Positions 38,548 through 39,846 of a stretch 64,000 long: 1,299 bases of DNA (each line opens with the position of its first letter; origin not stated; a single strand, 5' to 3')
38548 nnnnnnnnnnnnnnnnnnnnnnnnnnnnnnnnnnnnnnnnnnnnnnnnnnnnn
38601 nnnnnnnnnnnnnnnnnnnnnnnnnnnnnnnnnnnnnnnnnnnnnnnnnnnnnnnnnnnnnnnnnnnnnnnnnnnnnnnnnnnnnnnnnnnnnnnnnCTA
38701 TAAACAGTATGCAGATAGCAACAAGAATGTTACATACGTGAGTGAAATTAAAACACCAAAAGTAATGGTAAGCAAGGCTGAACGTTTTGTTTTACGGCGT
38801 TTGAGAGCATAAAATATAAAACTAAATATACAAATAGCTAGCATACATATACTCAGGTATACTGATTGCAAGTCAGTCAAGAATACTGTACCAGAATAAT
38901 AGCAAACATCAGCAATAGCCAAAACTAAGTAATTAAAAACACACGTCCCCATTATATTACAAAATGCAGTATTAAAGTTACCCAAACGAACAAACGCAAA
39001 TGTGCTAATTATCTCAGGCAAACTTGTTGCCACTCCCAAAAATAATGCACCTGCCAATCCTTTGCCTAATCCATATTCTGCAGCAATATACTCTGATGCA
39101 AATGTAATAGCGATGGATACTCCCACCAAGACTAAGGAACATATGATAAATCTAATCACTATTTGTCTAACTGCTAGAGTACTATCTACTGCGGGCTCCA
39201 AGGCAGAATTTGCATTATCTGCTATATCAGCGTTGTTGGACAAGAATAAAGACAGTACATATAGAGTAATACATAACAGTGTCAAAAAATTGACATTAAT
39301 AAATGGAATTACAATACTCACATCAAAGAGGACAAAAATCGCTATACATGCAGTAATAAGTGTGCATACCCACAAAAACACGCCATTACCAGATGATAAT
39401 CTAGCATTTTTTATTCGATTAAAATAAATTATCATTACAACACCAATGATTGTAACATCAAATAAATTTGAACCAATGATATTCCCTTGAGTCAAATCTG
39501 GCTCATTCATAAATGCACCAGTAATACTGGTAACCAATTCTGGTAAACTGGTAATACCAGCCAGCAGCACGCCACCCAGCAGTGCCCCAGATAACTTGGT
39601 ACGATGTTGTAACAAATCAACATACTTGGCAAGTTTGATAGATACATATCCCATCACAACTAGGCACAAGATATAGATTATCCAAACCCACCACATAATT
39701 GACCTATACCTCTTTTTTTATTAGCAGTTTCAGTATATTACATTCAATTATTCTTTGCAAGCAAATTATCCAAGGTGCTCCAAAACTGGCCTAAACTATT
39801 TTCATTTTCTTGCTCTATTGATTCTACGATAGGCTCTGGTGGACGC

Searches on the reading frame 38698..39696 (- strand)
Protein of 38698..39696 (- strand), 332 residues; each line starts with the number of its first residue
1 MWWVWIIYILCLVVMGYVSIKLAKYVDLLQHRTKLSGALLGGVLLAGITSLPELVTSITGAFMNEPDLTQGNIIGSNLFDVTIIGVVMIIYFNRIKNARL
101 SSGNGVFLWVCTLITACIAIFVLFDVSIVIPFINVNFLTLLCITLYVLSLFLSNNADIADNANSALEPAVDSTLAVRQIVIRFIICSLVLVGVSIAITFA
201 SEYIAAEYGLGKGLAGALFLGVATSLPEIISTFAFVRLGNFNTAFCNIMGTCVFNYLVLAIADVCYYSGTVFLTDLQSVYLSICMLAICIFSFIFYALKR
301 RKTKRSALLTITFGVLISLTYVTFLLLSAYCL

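Call 7: search_protein_families(library=pfam, proteins=[window:38698-39696:-])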
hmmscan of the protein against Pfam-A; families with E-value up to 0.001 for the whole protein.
window:38698-39696:- (332 aa): 1 family
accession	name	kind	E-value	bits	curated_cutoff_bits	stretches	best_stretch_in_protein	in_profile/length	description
PF01699.29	Na_Ca_ex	-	2.9e-24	86.2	24.9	2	4-152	2-148/151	Sodium/calcium exchanger protein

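Call 13: find_encoding_contigs(protein=window:38698-39696:-, flank=6000, max_places=10)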
Protein window:38698-39696:- (332 aa): 17 contigs read that carry it; 10 places shown.
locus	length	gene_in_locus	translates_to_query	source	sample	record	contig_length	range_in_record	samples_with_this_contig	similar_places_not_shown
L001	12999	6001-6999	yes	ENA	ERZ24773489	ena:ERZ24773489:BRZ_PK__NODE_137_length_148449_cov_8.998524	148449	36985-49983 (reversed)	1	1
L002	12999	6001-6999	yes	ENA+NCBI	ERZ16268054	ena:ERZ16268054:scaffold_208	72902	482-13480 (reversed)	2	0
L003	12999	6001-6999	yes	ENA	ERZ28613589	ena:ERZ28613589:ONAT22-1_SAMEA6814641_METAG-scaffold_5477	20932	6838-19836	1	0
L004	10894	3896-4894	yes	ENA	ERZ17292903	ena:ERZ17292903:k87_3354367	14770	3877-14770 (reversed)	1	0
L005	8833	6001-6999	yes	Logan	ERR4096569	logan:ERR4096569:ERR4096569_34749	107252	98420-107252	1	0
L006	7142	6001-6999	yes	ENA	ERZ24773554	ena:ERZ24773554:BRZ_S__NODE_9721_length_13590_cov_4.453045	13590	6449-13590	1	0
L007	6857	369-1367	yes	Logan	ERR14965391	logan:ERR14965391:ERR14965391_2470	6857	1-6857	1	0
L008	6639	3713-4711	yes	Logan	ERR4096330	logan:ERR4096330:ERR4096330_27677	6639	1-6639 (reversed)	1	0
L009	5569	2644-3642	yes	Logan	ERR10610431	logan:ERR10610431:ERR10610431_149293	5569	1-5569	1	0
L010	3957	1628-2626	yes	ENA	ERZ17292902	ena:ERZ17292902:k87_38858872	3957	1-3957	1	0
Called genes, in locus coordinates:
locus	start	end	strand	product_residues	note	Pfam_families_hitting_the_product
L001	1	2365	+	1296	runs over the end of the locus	PF13306:LRR_5, PF13855:LRR_8 (faint), PF13306:LRR_5, PF09479:Flg_new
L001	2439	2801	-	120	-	-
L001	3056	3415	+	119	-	-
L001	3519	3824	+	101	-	-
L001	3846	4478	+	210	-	-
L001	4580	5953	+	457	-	PF04294:VanW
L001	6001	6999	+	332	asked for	PF01699:Na_Ca_ex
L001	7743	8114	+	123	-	PF00164:Ribosom_S12_S23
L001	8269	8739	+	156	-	PF00177:Ribosomal_S7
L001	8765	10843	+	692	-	PF00009:GTP_EFTU, PF03144:GTP_EFTU_D2, PF22042:EF-G_D2, PF14492:EFG_III, PF16658:RF3_C (weak), PF03764:EFG_IV, PF00679:EFG_C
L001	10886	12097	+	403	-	PF00009:GTP_EFTU, PF03144:GTP_EFTU_D2, PF03143:GTP_EFTU_D3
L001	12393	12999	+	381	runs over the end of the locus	-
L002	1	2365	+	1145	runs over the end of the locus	PF13306:LRR_5, PF13855:LRR_8 (faint), PF13306:LRR_5, PF09479:Flg_new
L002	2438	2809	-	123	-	-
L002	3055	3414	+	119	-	-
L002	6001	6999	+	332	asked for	PF01699:Na_Ca_ex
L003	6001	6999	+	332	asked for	PF01699:Na_Ca_ex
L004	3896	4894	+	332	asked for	PF01699:Na_Ca_ex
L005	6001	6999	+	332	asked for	PF01699:Na_Ca_ex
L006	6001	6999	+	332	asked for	PF01699:Na_Ca_ex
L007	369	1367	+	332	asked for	PF01699:Na_Ca_ex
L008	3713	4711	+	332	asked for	PF01699:Na_Ca_ex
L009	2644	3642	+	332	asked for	PF01699:Na_Ca_ex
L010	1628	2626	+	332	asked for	PF01699:Na_Ca_ex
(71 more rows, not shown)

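Call 15: find_related_loci(query=window:38698-39696:-, collection=genome_contigs, flank=6000)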
Query window:38698-39696:- (332 aa) in genome_contigs; peptide patterns used: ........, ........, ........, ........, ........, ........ (x = any residue, [..] = any of these).
52 stretches matched a pattern, but none encodes a relative of the query by tblastn (E <= 1e-3).

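Call 16: find_homologous_proteins(query=window:38698-39696:-, max_evalue=1e-20)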
Query window:38698-39696:- (332 aa): 925 proteins with E <= 1e-20 among 8000 candidates; the best 120 are listed.
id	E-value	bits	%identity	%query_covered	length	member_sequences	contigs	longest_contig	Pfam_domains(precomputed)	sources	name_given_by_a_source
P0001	3.6e-202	689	100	100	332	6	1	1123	PF01699.30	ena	-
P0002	1.5e-127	444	62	99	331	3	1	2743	PF01699.30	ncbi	ncbi:MAG: cation transporter [Clostridia bacterium]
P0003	2.5e-122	427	63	94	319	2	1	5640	PF01699.30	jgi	-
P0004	2.8e-121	423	58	99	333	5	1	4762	PF01699.30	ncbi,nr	ncbi:MAG: cation transporter [Clostridia bacterium]|nr:cation transporter [Clostridia bacterium]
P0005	4.3e-118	413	58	99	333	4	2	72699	PF01699.30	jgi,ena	-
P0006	8.0e-117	409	56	100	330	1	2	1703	PF01699.30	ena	-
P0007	8.3e-114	399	58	95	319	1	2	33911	PF01699.30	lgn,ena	-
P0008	1.7e-104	368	55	99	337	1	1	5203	PF01699.30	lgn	-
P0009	1.5e-99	352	54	99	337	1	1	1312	PF01699.30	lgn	-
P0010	8.1e-99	349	52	99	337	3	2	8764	PF01699.30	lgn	-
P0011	8.5e-99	349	53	99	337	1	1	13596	PF01699.30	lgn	-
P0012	9.5e-97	343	53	100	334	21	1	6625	PF01699.30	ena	-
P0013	1.6e-95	339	53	100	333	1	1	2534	PF01699.30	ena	-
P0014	2.4e-95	338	53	100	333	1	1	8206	PF01699.30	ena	-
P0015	3.9e-95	337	47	99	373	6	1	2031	PF01699.30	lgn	-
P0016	4.0e-95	337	53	100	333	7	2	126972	PF01699.30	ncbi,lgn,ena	-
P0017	1.2e-93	332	51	100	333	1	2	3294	PF01699.30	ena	-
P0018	3.7e-93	331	49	100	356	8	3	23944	PF01699.30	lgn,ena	-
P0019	7.0e-93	330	50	99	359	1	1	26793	PF01699.30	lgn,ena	-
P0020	1.9e-92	328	50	99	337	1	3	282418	PF01699.30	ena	-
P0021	1.7e-89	319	48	99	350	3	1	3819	PF01699.30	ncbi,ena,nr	ncbi:MAG: hypothetical protein J6C13_04065 [Clostridia bacterium]|nr:hypothetical protein [Clostridi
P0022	2.5e-89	318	47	99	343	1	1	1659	PF01699.30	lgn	-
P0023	5.8e-89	317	46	99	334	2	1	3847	PF01699.30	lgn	-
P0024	6.3e-89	317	48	95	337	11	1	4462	PF01699.30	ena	-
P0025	3.6e-88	314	48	99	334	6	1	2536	PF01699.30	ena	-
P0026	1.2e-87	313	47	99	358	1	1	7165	PF01699.30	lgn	-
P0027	4.0e-87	311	46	99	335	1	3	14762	PF01699.30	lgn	-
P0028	5.7e-87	310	47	99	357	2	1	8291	PF01699.30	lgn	-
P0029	7.5e-87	310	47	99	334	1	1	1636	PF01699.30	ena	-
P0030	2.4e-86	308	47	99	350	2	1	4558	PF01699.30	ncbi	-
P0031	3.1e-86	308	47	99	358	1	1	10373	PF01699.30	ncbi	-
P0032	5.8e-86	307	47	99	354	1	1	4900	PF01699.30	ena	-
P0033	9.8e-86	306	46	99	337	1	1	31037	PF01699.30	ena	-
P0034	1.2e-85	306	49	99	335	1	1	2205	PF01699.30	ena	-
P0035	1.3e-85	306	46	99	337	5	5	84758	PF01699.30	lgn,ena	-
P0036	8.8e-85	303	48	99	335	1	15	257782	PF01699.30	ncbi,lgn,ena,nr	ncbi:MAG: hypothetical protein IKQ31_04185 [Clostridia bacterium]|nr:hypothetical protein [Clostridi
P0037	1.2e-84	303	46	99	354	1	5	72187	PF01699.30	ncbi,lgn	-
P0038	1.4e-84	303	46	99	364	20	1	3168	PF01699.30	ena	-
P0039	1.9e-84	302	46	94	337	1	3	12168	PF01699.30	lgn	-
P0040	4.0e-84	301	48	99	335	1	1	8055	PF01699.30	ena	-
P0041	4.1e-84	301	46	92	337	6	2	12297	PF01699.30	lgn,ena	-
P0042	8.4e-84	300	45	99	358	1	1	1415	PF01699.30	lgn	-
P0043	1.5e-83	299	45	99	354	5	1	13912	PF01699.30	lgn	-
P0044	2.4e-83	299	46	99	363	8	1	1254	PF01699.30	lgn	-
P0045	2.7e-83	298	48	99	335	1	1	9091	PF01699.30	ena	-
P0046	2.9e-83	298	45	99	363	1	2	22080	PF01699.30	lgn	-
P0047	4.1e-83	298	47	92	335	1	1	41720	PF01699.30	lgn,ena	-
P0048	6.6e-83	297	47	99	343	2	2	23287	PF01699.30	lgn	-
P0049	8.3e-83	297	45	99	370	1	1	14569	PF01699.30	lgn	-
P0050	1.0e-82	296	47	92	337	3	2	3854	PF01699.30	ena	-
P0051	1.7e-82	296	44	99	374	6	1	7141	PF01699.30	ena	-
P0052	2.1e-82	295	45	99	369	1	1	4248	PF01699.30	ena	-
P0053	2.6e-82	295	46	99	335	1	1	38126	PF01699.30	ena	-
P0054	3.0e-82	295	48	95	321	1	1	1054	PF01699.30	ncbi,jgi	jgi:cation:H+ antiporter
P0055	1.0e-81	293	47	100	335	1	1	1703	PF01699.30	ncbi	-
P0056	1.2e-81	293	46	99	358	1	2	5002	PF01699.30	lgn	-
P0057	1.9e-81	292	47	99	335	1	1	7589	PF01699.30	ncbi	-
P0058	2.2e-81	292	47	99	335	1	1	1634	PF01699.30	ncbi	-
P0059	2.3e-80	289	42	99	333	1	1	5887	PF01699.30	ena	-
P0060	3.9e-80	288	47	92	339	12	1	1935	PF01699.30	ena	-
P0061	6.8e-79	284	45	99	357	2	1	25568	PF01699.30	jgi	-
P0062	5.8e-78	281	45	99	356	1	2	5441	PF01699.30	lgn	-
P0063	1.1e-77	280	46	99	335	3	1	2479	PF01699.30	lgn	-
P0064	2.3e-77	279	41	99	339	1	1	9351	PF01699.30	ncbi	-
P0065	1.3e-76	276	40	99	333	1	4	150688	PF01699.30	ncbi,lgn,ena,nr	ncbi:MAG: hypothetical protein IJ837_01515 [Clostridia bacterium]|nr:hypothetical protein [Clostridi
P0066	1.7e-75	273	43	92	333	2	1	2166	PF01699.30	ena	-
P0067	9.2e-75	270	44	99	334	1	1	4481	PF01699.30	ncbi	-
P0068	2.1e-59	220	39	97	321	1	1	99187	PF01699.30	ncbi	-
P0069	7.5e-59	218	39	97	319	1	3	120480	PF01699.30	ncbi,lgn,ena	-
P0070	1.0e-58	218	40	98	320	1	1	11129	PF01699.30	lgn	-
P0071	1.8e-58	217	40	94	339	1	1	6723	PF01699.30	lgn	-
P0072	1.1e-56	211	36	99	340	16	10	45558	PF01699.30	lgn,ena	-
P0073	2.0e-56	210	37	92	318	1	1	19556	PF01699.30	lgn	-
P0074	2.0e-56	210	38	98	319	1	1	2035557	PF01699.30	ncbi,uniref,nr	ncbi:sodium:calcium antiporter [[Clostridium] colinum]|uniref:sodium:calcium antiporter n=1 Tax=[Clo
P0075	8.6e-56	208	42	82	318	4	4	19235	PF01699.30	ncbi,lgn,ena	-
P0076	1.0e-55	208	39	98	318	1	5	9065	PF01699.30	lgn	-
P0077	1.2e-55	208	40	96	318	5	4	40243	PF01699.30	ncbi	ncbi:MAG: sodium:calcium antiporter [Erysipelotrichaceae bacterium]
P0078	1.6e-55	207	39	97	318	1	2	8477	PF01699.30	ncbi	-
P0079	4.4e-55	206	41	86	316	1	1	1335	PF01699.30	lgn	-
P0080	4.5e-55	206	40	98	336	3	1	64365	PF01699.30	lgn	-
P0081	4.8e-55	206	40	81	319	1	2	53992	PF01699.30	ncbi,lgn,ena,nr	ncbi:MAG: hypothetical protein J6U53_06525 [Tidjanibacter sp.]|nr:hypothetical protein [Tidjanibacte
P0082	5.5e-55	205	38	97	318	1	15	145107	PF01699.30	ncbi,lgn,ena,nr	nr:cation transporter [uncultured Tyzzerella sp.]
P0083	7.9e-55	205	38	93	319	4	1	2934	PF01699.30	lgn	-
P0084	1.1e-54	204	40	99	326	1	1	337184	PF01699.30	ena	-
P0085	1.3e-54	204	37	99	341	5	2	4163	PF01699.30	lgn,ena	-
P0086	1.6e-54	204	37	98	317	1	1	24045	PF01699.30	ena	-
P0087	2.0e-54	204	37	91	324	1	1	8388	PF01699.30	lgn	-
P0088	2.2e-54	203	39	83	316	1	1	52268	PF01699.30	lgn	-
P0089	3.1e-54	203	44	77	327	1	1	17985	PF01699.30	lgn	-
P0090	3.4e-54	203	40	90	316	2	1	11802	PF01699.30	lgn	-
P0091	3.8e-54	203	42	86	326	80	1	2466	PF01699.30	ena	-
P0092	4.1e-54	203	38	97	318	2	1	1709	PF01699.30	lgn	-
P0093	4.5e-54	202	37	97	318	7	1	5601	PF01699.30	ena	-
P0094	4.8e-54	202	39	99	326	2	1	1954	PF01699.30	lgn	-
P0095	4.9e-54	202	37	98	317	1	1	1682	PF01699.30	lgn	-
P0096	5.6e-54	202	41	99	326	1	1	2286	PF01699.30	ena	-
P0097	5.9e-54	202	41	92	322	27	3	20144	PF01699.30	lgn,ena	-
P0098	6.4e-54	202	38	98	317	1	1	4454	PF01699.30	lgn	-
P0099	6.5e-54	202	40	99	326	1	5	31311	PF01699.30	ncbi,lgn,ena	-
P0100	6.9e-54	202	37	98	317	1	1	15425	PF01699.30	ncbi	-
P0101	6.9e-54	202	39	99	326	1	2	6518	PF01699.30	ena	-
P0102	7.1e-54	202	40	99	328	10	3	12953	PF01699.30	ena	-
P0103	7.1e-54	202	40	99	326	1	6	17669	PF01699.30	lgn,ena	-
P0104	7.3e-54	202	43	86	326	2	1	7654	PF01699.30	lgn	-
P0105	7.9e-54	202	40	99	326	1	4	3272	PF01699.30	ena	-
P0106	1.0e-53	201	40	99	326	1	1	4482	PF01699.30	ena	-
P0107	1.0e-53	201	40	99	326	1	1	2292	PF01699.30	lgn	-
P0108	1.1e-53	201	41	99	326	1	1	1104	PF01699.30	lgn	-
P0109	1.4e-53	201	40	99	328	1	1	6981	PF01699.30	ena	-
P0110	1.5e-53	201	41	99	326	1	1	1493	PF01699.30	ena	-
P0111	1.7e-53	201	39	97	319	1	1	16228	PF01699.30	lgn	-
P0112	1.8e-53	200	41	99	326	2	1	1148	PF01699.30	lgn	-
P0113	1.9e-53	200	40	99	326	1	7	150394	PF01699.30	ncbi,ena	-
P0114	2.3e-53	200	41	81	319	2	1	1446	PF01699.30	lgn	-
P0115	2.7e-53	200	40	88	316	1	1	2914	PF01699.30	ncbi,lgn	-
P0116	2.9e-53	200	40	99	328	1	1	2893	PF01699.30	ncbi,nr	ncbi:MAG: sodium:calcium antiporter [Clostridia bacterium]|nr:sodium:calcium antiporter [Clostridia 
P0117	3.2e-53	200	41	98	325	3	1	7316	PF01699.30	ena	-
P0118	4.6e-53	199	40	98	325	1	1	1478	PF01699.30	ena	-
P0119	5.3e-53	199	40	97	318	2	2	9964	PF01699.30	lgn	-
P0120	5.3e-53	199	38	81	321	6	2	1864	PF01699.30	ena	-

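Call 17: find_encoding_contigs(protein=P0005, flank=5000, max_places=2)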
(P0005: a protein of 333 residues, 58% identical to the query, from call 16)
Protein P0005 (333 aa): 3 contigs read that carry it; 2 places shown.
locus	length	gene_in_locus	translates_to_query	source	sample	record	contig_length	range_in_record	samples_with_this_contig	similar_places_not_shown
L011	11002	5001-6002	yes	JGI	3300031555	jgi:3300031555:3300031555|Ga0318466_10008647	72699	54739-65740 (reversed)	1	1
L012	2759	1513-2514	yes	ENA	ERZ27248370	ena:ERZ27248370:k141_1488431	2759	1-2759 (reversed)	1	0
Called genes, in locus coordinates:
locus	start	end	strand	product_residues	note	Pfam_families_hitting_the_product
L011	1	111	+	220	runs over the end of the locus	PF09560:Spore_YunB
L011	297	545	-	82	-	-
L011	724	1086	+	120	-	-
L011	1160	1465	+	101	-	PF15919:HicB_lk_antitox (weak)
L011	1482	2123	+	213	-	-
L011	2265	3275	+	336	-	-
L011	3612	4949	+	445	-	PF04294:VanW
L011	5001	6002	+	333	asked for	PF01699:Na_Ca_ex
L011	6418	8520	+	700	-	PF03382:DUF285, PF23952:LRR_EndoS (faint), PF13855:LRR_8 (faint), PF03382:DUF285, PF13306:LRR_5 (weak), PF03382:DUF285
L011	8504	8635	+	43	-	-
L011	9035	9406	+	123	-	PF00164:Ribosom_S12_S23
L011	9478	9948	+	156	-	PF00177:Ribosomal_S7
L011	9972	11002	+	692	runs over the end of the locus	PF00009:GTP_EFTU, PF03144:GTP_EFTU_D2, PF22042:EF-G_D2, PF14492:EFG_III, PF16658:RF3_C (weak), PF03764:EFG_IV, PF00679:EFG_C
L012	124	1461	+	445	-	PF04294:VanW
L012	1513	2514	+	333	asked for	PF01699:Na_Ca_ex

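Call 18: find_encoding_contigs(protein=P0007, flank=5000, max_places=2)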
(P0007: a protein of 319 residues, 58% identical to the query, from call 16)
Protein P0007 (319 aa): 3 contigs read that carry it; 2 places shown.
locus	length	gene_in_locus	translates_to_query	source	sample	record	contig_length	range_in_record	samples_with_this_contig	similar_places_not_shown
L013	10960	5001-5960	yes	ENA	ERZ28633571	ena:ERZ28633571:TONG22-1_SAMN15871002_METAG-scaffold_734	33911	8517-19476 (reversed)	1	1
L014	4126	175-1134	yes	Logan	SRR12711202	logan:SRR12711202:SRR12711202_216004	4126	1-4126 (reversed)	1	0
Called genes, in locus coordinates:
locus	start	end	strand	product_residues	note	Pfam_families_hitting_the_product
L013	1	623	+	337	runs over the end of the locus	PF07451:SpoVAD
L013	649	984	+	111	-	PF03862:SpoVAC_SpoVAEB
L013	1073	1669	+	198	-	PF09560:Spore_YunB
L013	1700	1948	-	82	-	-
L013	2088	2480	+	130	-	-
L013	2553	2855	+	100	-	PF15919:HicB_lk_antitox (weak)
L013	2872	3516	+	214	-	-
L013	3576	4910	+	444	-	PF04294:VanW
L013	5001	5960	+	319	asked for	PF01699:Na_Ca_ex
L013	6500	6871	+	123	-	PF00164:Ribosom_S12_S23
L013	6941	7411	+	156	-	PF00177:Ribosomal_S7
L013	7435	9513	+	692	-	PF00009:GTP_EFTU, PF03144:GTP_EFTU_D2, PF22042:EF-G_D2, PF14492:EFG_III, PF16658:RF3_C (weak), PF03764:EFG_IV, PF00679:EFG_C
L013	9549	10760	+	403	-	PF00009:GTP_EFTU, PF03144:GTP_EFTU_D2, PF03143:GTP_EFTU_D3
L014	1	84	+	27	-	?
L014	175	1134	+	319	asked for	PF01699:Na_Ca_ex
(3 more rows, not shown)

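Call 19: find_encoding_contigs(protein=P0016, flank=5000, max_places=2)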
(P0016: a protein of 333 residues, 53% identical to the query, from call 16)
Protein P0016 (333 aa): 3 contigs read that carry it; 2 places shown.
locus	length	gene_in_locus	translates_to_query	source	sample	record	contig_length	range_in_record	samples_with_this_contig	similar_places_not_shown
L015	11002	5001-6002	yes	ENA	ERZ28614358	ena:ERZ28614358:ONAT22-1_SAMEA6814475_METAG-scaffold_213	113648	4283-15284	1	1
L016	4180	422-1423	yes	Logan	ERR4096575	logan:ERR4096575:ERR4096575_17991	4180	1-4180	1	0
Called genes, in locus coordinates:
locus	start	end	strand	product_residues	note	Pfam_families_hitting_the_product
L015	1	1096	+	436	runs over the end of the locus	PF01743:PolyA_pol, PF12627:PolyA_pol_RNAbd (weak)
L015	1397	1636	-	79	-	-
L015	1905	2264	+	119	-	-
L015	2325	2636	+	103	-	-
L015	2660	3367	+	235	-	-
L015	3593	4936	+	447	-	PF04294:VanW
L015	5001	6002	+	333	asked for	PF01699:Na_Ca_ex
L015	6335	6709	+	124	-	PF00164:Ribosom_S12_S23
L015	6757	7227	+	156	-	PF00177:Ribosomal_S7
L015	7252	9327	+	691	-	PF00009:GTP_EFTU, PF03144:GTP_EFTU_D2, PF22042:EF-G_D2, PF14492:EFG_III, PF16658:RF3_C (faint), PF03764:EFG_IV, PF00679:EFG_C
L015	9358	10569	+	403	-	PF00009:GTP_EFTU, PF03144:GTP_EFTU_D2, PF03143:GTP_EFTU_D3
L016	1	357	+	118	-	?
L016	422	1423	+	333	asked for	PF01699:Na_Ca_ex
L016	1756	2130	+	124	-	PF00164:Ribosom_S12_S23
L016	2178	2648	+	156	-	PF00177:Ribosomal_S7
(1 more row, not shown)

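Call 23: find_related_loci(query=A2, collection=genome_contigs, flank=6000)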
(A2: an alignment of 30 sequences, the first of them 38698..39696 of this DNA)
Query A2 (332 aa) in genome_contigs; peptide patterns used: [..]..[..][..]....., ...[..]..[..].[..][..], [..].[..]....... (x = any residue, [..] = any of these).
546 stretches matched a pattern; 487 encode a relative of the query (tblastn E <= 1e-3); the best 80 are kept; 80 distinct loci.
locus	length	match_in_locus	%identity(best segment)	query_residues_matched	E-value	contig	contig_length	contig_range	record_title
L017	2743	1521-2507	62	1-330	2e-139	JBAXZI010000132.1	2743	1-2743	MAG: Clostridia bacterium isolate SO_2016_CLC_T1_39 scaffold79442_PH3_Jul14_2016, whole genome shotgun sequence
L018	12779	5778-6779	53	1-331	2e-106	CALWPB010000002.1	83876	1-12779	MAG: uncultured Clostridia bacterium isolate BRZ_AQ__bin90 genome assembly, contig: BRZ_AQ__NODE_579_length_83876_cov_5.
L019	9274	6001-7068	49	1-332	5e-104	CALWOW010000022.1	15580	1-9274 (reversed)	MAG: uncultured Clostridia bacterium isolate E09__bin259 genome assembly, contig: E09__k127_5774748, whole genome shotgu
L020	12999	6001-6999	53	1-331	1e-103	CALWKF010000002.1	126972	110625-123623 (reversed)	MAG: uncultured Clostridia bacterium isolate BRZ_PQ__bin18 genome assembly, contig: BRZ_PQ__NODE_202_length_126972_cov_6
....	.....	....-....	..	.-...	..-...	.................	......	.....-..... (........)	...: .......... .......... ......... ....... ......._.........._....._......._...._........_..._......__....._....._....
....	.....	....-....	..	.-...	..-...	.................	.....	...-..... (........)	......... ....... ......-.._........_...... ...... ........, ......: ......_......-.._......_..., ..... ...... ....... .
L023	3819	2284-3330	48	1-328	2e-101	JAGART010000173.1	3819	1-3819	MAG: Clostridia bacterium isolate RGIG8714 Water_deer_Colon-4__c299251, whole genome shotgun sequence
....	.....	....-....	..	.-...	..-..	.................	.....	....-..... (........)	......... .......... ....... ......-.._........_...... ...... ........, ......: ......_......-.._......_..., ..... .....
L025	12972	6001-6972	48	1-316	8e-96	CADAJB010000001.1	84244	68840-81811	MAG: uncultured Clostridiales bacterium isolate RUG13339 genome assembly, contig: RUG13339_asm_1, whole genome shotgun s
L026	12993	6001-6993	48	1-328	5e-93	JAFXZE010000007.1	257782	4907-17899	MAG: Clostridia bacterium isolate RGIG6879 Sheep_Rumen-5__c1838, whole genome shotgun sequence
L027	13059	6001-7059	45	1-328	1e-87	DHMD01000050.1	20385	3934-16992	MAG TPA_asm: Christensenella sp. UBA4651 UBA4651_contig_14264, whole genome shotgun sequence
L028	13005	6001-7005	43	1-330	1e-87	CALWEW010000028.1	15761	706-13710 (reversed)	MAG: uncultured Clostridia bacterium isolate BRZ_DV__bin98 genome assembly, contig: BRZ_DV__NODE_3639_length_15761_cov_5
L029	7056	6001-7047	45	1-317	3e-87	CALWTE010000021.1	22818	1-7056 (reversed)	MAG: uncultured Clostridia bacterium isolate E02__bin325 genome assembly, contig: E02__k127_500034, whole genome shotgun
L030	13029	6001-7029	47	1-329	2e-87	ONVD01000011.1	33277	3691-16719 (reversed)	uncultured Clostridiales bacterium isolate RUG666 genome assembly, contig: k87_7085733, whole genome shotgun sequence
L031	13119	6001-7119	44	1-328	1e-85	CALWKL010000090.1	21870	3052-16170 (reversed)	MAG: uncultured Clostridia bacterium isolate E17__bin70 genome assembly, contig: E17__k127_2224181, whole genome shotgun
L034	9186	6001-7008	44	1-329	2e-82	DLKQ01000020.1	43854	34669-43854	MAG TPA_asm: Christensenella sp. UBA7584 UBA7584_contig_70, whole genome shotgun sequence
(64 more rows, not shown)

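Call 41: find_related_loci(query=A3, collection=metagenome_contigs, flank=3000)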
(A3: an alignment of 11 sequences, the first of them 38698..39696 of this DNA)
Query A3 (332 aa) in metagenome_contigs; peptide patterns used: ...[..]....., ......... (x = any residue, [..] = any of these).
466 stretches matched a pattern; 200 encode a relative of the query (tblastn E <= 1e-3); the best 80 are kept; 80 distinct loci.
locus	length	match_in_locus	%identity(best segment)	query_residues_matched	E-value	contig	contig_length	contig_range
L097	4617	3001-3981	62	1-328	3e-138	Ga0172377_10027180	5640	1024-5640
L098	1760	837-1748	53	1-305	4e-107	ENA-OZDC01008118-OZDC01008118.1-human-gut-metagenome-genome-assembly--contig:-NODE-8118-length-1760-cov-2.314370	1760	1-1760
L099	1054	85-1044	48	1-317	8e-99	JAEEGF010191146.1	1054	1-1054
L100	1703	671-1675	47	1-332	2e-95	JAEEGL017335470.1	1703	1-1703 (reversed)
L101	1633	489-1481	47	1-328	2e-95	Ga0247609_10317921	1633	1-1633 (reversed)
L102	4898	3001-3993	47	1-328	2e-89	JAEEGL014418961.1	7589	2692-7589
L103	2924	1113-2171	45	1-328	8e-90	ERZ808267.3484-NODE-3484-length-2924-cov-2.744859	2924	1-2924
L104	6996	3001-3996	42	1-329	6e-87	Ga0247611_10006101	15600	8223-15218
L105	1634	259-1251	47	1-328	1e-89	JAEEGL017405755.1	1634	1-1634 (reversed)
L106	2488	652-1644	45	1-328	5e-87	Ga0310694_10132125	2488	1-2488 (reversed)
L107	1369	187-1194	44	1-329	1e-88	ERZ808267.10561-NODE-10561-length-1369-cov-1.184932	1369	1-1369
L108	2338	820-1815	43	1-329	1e-84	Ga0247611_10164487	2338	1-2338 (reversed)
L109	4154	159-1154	44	1-328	1e-75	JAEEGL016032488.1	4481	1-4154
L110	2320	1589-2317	50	1-293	3e-63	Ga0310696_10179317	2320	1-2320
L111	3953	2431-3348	38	4-304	1e-55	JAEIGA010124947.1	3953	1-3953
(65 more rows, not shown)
